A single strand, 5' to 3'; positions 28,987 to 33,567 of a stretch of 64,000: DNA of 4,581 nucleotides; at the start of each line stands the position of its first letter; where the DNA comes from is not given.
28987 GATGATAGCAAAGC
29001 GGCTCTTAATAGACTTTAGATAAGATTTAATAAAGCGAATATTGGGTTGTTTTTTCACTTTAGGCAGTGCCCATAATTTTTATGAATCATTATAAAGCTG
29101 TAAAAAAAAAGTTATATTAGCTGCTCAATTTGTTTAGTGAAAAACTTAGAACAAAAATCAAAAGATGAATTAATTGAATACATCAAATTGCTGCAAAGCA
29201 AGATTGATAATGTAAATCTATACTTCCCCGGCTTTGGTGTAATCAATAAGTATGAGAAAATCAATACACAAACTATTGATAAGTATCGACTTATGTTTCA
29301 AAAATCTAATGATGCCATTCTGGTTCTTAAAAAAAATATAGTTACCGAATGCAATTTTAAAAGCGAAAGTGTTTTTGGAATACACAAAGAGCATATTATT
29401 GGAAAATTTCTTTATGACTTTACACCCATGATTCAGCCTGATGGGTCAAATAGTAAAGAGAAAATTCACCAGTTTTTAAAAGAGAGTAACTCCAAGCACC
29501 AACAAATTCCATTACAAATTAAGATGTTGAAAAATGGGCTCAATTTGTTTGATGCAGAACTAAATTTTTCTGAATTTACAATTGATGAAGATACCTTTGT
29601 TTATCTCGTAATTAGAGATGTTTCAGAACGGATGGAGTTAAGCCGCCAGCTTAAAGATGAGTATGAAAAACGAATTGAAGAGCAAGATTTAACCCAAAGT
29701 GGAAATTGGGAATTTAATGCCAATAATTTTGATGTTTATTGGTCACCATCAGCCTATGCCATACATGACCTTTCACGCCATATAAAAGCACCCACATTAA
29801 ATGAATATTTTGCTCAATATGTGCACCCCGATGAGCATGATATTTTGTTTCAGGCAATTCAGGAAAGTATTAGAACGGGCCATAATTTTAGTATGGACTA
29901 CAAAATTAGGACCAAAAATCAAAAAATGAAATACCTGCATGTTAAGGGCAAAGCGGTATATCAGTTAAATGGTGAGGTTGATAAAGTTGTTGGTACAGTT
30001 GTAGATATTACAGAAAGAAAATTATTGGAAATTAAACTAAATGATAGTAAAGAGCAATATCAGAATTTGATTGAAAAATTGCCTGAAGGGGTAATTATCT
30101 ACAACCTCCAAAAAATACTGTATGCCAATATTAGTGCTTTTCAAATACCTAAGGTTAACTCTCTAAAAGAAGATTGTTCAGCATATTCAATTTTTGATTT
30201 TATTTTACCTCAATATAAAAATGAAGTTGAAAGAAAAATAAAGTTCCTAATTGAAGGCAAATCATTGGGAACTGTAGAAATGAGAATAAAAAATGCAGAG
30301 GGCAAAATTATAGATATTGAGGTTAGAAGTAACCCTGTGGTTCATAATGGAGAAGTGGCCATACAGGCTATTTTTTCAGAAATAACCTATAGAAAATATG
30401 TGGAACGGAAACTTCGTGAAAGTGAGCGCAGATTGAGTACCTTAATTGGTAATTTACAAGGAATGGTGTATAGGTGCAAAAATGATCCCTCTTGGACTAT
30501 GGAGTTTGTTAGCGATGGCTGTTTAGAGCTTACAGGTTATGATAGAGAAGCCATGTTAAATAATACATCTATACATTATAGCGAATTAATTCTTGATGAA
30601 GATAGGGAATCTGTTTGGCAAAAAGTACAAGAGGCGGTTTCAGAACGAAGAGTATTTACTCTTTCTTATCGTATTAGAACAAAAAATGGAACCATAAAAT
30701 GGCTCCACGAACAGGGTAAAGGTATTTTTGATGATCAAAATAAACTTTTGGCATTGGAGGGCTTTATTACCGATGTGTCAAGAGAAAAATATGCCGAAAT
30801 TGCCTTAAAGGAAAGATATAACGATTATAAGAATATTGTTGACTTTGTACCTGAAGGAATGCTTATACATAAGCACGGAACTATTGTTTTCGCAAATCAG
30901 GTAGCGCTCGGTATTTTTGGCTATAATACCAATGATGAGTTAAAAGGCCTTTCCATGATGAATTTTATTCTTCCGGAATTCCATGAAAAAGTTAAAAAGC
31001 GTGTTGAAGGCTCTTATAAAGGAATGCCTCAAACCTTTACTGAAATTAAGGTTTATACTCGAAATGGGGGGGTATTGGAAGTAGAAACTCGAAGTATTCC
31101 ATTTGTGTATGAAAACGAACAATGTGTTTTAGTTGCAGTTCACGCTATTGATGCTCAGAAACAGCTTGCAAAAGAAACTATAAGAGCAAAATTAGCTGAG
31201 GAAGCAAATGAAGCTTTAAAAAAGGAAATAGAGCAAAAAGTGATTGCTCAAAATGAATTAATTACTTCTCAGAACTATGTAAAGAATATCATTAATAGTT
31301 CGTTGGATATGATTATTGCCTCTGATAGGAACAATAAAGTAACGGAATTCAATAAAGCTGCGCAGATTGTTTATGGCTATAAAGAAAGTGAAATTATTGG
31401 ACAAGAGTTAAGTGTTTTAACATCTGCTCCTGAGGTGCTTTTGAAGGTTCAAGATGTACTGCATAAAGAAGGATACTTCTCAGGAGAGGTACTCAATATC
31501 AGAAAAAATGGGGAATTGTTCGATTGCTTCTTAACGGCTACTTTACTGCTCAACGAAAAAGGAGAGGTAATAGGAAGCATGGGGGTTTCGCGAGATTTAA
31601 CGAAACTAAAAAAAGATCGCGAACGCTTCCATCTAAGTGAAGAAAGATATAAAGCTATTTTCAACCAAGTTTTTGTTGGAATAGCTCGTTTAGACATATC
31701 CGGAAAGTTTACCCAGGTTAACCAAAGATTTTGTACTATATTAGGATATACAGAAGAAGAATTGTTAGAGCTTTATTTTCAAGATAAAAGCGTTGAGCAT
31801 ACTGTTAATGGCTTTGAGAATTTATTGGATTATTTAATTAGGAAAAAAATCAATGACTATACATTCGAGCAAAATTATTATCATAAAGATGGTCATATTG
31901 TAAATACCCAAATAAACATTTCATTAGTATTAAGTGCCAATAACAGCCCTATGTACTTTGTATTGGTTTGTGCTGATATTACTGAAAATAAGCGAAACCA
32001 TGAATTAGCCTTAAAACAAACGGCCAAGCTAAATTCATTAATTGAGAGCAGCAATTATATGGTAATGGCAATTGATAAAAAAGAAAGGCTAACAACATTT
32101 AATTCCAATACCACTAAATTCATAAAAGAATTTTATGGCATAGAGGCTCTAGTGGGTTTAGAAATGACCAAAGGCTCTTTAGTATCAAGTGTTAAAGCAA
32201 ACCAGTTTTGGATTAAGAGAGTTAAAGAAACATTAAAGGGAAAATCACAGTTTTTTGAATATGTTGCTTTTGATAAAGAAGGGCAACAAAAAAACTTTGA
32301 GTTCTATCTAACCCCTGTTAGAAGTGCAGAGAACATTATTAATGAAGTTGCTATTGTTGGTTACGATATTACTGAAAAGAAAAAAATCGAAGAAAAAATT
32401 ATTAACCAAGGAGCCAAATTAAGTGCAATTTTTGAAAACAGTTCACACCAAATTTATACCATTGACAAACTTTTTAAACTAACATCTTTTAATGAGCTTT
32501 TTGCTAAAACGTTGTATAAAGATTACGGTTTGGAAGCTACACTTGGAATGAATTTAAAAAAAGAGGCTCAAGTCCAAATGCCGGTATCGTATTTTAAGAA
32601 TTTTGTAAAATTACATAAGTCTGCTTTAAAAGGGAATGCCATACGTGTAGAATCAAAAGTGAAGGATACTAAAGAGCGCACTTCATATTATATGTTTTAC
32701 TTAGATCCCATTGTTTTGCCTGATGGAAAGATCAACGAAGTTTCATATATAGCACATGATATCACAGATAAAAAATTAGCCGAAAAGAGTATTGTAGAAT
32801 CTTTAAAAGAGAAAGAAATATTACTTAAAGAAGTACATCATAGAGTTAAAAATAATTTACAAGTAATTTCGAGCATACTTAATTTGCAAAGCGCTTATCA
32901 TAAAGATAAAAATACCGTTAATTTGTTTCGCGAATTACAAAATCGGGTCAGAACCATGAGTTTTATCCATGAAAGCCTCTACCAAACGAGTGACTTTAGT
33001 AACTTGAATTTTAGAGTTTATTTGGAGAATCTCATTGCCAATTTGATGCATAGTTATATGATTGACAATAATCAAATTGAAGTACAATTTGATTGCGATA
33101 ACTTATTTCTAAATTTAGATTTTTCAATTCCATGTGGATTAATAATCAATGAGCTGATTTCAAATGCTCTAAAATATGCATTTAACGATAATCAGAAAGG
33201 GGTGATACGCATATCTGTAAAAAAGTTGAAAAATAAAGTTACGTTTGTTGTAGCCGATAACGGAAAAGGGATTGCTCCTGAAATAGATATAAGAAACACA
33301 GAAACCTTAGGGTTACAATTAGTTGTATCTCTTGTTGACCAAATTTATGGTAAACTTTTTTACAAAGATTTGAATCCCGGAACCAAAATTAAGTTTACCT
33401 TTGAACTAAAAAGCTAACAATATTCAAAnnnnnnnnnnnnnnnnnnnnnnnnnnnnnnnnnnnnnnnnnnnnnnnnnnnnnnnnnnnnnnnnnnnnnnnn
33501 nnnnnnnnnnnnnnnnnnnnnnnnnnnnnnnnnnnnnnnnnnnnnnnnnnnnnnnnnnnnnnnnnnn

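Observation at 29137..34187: Soluble 1426-aa multi-PAS HisKA_2 kinase paired with a LytTR-type response regulator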

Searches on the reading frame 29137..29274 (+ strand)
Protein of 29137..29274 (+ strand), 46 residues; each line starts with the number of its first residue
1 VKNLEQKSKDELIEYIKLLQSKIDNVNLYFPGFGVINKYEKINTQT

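Call 25: search_protein_families(library=pfam, proteins=[window:29137-29274:+], max_evalue=0.1)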
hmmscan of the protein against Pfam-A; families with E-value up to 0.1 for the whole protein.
window:29137-29274:+ (46 aa): 2 families
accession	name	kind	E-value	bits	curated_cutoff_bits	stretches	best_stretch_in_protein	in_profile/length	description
PF14098.11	SSPI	-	0.074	13.6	27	1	1-36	8-41/65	Small, acid-soluble spore protein I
PF06698.16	DUF1192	-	0.085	13.4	25.5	1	2-25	15-38/58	Protein of unknown function (DUF1192)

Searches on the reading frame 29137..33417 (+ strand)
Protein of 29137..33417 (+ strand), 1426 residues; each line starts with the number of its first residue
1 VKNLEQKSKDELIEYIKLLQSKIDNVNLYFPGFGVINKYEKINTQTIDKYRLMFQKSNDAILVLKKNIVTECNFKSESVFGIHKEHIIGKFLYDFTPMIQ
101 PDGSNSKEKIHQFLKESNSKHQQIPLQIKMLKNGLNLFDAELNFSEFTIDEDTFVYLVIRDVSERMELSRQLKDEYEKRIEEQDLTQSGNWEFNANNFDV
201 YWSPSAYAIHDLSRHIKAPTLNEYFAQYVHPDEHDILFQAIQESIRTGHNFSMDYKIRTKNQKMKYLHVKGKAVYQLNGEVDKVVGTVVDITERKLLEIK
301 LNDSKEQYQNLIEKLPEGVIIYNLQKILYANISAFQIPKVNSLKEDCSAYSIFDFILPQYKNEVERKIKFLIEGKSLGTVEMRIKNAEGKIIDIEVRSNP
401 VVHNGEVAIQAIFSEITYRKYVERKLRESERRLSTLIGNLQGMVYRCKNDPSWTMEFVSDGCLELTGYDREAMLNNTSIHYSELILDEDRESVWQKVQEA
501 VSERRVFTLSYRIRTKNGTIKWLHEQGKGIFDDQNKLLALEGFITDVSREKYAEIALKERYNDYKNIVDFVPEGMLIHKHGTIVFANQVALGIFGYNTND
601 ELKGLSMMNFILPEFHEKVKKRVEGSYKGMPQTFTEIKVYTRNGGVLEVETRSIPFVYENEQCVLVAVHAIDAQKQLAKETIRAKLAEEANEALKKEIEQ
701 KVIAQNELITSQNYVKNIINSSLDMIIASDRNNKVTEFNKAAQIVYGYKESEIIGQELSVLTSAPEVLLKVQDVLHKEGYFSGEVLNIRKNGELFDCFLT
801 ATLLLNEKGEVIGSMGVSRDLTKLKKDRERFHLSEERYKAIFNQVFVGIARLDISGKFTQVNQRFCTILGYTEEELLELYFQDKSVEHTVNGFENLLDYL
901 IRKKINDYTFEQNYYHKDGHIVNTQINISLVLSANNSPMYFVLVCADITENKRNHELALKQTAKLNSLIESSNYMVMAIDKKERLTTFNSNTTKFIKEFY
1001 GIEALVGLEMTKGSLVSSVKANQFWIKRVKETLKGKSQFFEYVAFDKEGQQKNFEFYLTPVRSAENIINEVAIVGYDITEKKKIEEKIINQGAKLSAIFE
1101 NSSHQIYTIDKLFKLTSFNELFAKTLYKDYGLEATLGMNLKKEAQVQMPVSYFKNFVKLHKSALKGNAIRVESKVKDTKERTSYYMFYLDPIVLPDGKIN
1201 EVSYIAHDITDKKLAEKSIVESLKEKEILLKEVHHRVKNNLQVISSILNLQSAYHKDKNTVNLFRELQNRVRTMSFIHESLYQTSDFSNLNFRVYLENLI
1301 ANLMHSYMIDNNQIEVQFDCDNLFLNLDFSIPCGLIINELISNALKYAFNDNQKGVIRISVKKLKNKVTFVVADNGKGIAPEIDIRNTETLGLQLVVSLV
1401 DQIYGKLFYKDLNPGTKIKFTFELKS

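Call 7: search_protein_families(library=pfam, proteins=[window:29137-33417:+], max_evalue=0.01)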
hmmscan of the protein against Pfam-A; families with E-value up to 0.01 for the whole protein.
window:29137-33417:+ (1426 aa): 12 families
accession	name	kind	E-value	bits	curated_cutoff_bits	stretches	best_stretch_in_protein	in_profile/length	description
PF08447.18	PAS_3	-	4.7e-59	197.1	25.6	4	457-543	3-88/89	PAS fold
PF13426.13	PAS_9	-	5e-57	191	27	5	725-823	3-103/103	PAS domain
PF00989.32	PAS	-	5.1e-50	168.7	22.6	5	715-820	3-112/113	PAS fold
PF13188.13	PAS_8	-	1.6e-32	110.7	21.8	3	836-878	1-44/65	PAS domain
PF08448.16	PAS_4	-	3.4e-32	111.4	23.1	2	720-825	2-109/110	PAS fold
PF07568.18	HisKA_2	-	8.2e-28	96.8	22.3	1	1232-1307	1-76/76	Histidine kinase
PF14598.12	PAS_11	-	2.2e-14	53.8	25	0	580-674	11-106/109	PAS domain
PF02518.31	HATPase_c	-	3.6e-10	40.7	26.4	1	1335-1424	8-109/111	Histidine kinase-, DNA gyrase B-, and HSP90-like ATPase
PF13581.12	HATPase_c_2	-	5e-07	30.2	27.4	1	1335-1403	34-112/127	Histidine kinase-like ATPase domain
PF24820.1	Diguanyl_cycl_sensor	-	8.5e-07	29.3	28.1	0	59-160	7-108/109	Diguanylate cyclase-like sensor domain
PF07536.20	HWE_HK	-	2.5e-06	28.6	22.8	1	1232-1286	1-53/83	HWE histidine kinase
PF13596.12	PAS_10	-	3.1e-05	25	22.1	0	965-1079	1-106/106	PAS domain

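Call 8: search_protein_families(library=ncbifam, proteins=[window:29137-33417:+], max_evalue=0.01)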
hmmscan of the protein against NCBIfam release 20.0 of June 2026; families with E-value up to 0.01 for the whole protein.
window:29137-33417:+ (1426 aa): 31 families (the best 25 are shown)
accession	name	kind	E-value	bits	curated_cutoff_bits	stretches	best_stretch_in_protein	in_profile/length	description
TIGR00229.1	sensory_box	domain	6.2e-96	317.2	22.9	8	834-955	3-123/126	PAS domain S-box protein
NF047874.1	MASE3_PAS_HK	subfamily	1.9e-60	205.4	560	4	548-689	251-391/655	MASE3 domain-containing sensor histidine kinase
NF007298.0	PRK09776.1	equivalog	5.6e-53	180.1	1135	3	825-1119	291-581/1111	diguanylate cyclase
NF041777.1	sens_FixL_Rhizob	equivalog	5.3e-44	150.7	850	3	186-328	5-145/485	sensor protein FixL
NF053781.1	cdiGMPphdstlr2612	equivalog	5.8e-43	146.8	1600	2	154-396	564-804/1268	Tlr1612 family c-di-GMP phosphodiesterase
NF052573.1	HisKinEspAMyxo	equivalog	3e-35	121.5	1400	3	183-444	136-391/755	serine histidine kinase EspA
NF051872.1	HisKinPhyk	equivalog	2e-33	115.8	750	1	1216-1422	333-536/537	sensor histidine kinase PhyK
NF008468.0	PRK11360.1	equivalog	1.8e-31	109.2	646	3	706-833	261-389/616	two-component system sensor histidine kinase AtoS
NF052306.1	BluLightHisKinLov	equivalog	1.6e-25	89.7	450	2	1206-1419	133-329/334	blue-light-activated histidine kinase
NF046044.1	PnpS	equivalog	4.7e-24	85.1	400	4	1286-1382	241-332/390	two-component system histidine kinase PnpS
NF010077.0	PRK13559.1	subfamily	1e-23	83.8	361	2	1186-1419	134-354/364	hypothetical protein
TIGR02938.1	nifL_nitrog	equivalog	5.9e-19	67.9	242.45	2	726-854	18-148/494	nitrogen fixation negative regulator NifL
NF045675.1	PhdiestaseDibA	equivalog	1.6e-18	66.4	980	2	696-829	61-197/623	phosphodiesterase DibA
NF052574.1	HisKinEspCMyxo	equivalog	4.4e-18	64.8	1200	1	857-953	309-403/785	serine histidine kinase EspC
NF010076.0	PRK13557.1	subfamily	2.7e-14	52.5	631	2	715-832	33-155/540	histidine kinase famiy protein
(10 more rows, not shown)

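Call 44: search_solved_structures(query=window:29137-33417:+, max_evalue=1e-8)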
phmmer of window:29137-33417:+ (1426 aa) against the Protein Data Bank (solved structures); distinct sequences matched with E-value up to 1e-8: 5.
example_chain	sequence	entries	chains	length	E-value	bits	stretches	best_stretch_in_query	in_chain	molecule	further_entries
4r39_A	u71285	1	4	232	7.1e-14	53.6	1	1225-1410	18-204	Blue-light-activated histidine kinase 2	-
4r3a_A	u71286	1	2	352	2e-13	52.2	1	1225-1410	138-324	Blue-light-activated histidine kinase 2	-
6ph4_A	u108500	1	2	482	6.7e-11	43.8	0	1206-1363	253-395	Blue-light-activated histidine kinase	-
3mr0_A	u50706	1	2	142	7.4e-10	40.3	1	187-310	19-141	Sensory box histidine kinase/response regulator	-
3lyx_A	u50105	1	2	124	4.3e-09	37.8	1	723-827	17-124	Sensory box/GGDEF domain protein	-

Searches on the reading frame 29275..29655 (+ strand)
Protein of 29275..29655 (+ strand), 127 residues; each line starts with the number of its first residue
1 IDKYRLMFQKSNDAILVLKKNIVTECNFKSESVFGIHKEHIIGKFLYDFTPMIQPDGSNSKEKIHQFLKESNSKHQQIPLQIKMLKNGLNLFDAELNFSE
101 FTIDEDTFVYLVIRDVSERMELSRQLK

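Call 25: search_protein_families(library=pfam, proteins=[window:29275-29655:+], max_evalue=0.1)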
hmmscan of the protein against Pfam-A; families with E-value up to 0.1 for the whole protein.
window:29275-29655:+ (127 aa): 7 families
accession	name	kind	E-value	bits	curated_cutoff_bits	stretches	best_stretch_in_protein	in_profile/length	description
PF13426.13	PAS_9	-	8.1e-08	32.9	27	1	13-118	2-103/103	PAS domain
PF00989.32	PAS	-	1.8e-05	25.2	22.6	1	3-76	2-74/113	PAS fold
PF08448.16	PAS_4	-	0.0039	17.8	23.1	1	10-86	3-74/110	PAS fold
PF24820.1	Diguanyl_cycl_sensor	-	0.0039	17.6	28.1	1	12-115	6-109/109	Diguanylate cyclase-like sensor domain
PF21756.2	DacZ_T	-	0.026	15.1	27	1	67-112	47-91/106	Probable sensor domain DacZ_T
PF20679.3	Hanta_Gn-B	-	0.054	14.3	28.2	0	2-52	33-81/102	Hantavirus glycoprotein Gn, base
PF21690.3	MJ1010-like_2nd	-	0.087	13.6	27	0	60-115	11-65/91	Uncharacterized ATP-binding protein MJ1010-like, C-terminal domain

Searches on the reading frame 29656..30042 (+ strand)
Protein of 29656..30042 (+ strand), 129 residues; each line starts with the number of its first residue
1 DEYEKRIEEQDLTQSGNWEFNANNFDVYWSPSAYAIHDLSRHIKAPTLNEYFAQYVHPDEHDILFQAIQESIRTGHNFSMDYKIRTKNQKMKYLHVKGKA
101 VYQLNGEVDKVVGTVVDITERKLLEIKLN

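Call 25: search_protein_families(library=pfam, proteins=[window:29656-30042:+], max_evalue=0.1)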
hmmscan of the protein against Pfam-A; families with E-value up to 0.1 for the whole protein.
window:29656-30042:+ (129 aa): 6 families
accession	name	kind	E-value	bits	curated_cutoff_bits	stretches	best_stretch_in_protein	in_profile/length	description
PF08447.18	PAS_3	-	4.5e-14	52.9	25.6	1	27-115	2-89/89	PAS fold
PF00989.32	PAS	-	0.0017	18.8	22.6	1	17-118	14-113/113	PAS fold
PF13426.13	PAS_9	-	0.0036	18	27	1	28-120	15-103/103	PAS domain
PF08448.16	PAS_4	-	0.0089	16.7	23.1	1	48-122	36-109/110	PAS fold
PF14598.12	PAS_11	-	0.071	13.5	25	1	49-105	34-90/109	PAS domain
PF13596.12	PAS_10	-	0.085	14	22.1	0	56-119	46-106/106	PAS domain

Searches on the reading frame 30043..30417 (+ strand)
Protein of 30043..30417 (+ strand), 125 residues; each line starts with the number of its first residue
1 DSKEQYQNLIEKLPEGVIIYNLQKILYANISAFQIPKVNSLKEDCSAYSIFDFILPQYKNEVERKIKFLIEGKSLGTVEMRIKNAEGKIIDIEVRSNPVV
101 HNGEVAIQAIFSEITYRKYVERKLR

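Call 25: search_protein_families(library=pfam, proteins=[window:30043-30417:+], max_evalue=0.1)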
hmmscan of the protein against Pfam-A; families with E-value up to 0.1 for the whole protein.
window:30043-30417:+ (125 aa): 4 families
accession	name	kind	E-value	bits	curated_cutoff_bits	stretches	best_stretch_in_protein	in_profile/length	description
PF00989.32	PAS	-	7.4e-07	29.6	22.6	1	4-108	1-105/113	PAS fold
PF08447.18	PAS_3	-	0.00014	22.5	25.6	1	49-105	25-82/89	PAS fold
PF13426.13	PAS_9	-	0.00076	20.2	27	1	14-115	1-102/103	PAS domain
PF13188.13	PAS_8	-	0.0013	19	21.8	1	4-35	1-33/65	PAS domain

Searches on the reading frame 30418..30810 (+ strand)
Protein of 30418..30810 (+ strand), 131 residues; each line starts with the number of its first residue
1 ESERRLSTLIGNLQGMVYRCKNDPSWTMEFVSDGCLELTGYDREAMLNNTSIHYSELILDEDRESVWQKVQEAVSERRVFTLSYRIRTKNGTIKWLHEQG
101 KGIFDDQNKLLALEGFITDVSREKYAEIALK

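Call 25: search_protein_families(library=pfam, proteins=[window:30418-30810:+], max_evalue=0.1)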
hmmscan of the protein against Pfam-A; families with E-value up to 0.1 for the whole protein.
window:30418-30810:+ (131 aa): 6 families
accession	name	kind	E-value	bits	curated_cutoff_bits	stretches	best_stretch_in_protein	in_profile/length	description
PF08447.18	PAS_3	-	4.8e-19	68.9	25.6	1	30-116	3-88/89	PAS fold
PF13426.13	PAS_9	-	1.9e-07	31.7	27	1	22-121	7-102/103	PAS domain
PF00989.32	PAS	-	0.0057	17.1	22.6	1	36-120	31-113/113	PAS fold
PF14598.12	PAS_11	-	0.014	15.8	25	1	52-101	35-84/109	PAS domain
PF12052.13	VGCC_beta4Aa_N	-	0.041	14.3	25.1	0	49-66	6-23/41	Voltage gated calcium channel subunit beta domain 4Aa N terminal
PF08448.16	PAS_4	-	0.05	14.3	23.1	1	16-123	7-108/110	PAS fold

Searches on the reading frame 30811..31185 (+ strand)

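Call 25: search_protein_families(library=pfam, proteins=[window:30811-31185:+], max_evalue=0.1)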
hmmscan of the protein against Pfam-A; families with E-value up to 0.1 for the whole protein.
window:30811-31185:+ (125 aa): 7 families
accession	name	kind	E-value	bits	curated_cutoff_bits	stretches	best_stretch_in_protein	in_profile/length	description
PF00989.32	PAS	-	2.5e-09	37.6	22.6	1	5-111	2-111/113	PAS fold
PF13426.13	PAS_9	-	2.6e-09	37.7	27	1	14-107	1-93/103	PAS domain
PF08447.18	PAS_3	-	1.1e-06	29.3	25.6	1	25-107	1-84/89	PAS fold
PF13188.13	PAS_8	-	1.7e-06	28.2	21.8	1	6-58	3-51/65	PAS domain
PF14598.12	PAS_11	-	0.00075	19.9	25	1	22-116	11-106/109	PAS domain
PF24820.1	Diguanyl_cycl_sensor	-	0.0096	16.3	28.1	1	17-108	9-105/109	Diguanylate cyclase-like sensor domain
PF08448.16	PAS_4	-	0.014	16.1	23.1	1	21-116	13-106/110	PAS fold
